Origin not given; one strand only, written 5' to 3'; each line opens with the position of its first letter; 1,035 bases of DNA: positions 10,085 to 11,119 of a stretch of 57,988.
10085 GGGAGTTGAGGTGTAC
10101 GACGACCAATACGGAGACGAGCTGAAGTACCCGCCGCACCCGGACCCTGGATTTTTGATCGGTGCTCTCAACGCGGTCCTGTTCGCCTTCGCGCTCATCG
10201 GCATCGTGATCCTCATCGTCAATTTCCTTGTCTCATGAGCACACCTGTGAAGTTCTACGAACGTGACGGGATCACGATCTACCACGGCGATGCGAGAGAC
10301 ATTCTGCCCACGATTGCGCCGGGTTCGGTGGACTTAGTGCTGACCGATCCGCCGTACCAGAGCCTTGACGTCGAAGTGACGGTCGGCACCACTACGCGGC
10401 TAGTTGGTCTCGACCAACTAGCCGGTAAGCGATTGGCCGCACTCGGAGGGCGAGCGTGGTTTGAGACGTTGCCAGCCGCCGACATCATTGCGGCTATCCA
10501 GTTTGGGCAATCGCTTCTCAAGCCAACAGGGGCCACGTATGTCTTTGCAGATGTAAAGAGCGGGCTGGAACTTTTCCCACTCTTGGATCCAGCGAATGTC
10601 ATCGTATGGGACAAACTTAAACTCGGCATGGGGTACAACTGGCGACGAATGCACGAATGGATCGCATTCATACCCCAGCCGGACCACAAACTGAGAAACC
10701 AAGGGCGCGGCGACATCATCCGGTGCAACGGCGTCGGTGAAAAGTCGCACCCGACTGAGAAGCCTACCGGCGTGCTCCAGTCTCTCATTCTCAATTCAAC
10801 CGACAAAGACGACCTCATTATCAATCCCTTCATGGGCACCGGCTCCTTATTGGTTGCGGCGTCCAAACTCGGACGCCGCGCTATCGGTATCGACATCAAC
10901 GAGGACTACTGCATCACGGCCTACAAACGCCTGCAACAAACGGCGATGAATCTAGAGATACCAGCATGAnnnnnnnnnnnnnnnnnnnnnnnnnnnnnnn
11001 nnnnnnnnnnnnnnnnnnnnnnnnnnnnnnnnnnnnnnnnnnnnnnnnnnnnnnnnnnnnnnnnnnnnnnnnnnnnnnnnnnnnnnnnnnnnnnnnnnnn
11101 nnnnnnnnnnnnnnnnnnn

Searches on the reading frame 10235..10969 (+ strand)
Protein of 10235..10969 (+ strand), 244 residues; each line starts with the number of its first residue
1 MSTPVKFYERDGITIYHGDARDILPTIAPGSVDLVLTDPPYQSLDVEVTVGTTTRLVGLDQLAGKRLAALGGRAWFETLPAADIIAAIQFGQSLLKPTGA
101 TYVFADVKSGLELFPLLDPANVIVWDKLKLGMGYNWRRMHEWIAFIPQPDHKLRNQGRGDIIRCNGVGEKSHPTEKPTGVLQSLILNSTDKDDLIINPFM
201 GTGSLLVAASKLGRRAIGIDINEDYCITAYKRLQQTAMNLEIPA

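Call 70: search_protein_families(library=pfam, proteins=[window:10235-10969:+], max_evalue=0.01)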
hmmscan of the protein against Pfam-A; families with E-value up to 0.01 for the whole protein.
window:10235-10969:+ (244 aa): 4 families
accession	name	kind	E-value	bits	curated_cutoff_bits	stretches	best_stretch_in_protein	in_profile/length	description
PF01555.25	N6_N4_Mtase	-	4.1e-21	76.4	26.7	1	157-230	159-220/221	DNA methylase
PF02086.21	MethyltransfD12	-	1.9e-05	25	22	1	188-232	19-60/253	D12 class N6 adenine-specific DNA methyltransferase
PF01170.24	UPF0020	-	6e-05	23.3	22.3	0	189-225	26-62/197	RMKL-like, methyltransferase domain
PF13649.12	Methyltransf_25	-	0.0065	17.6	27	0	200-241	6-49/97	Methyltransferase domain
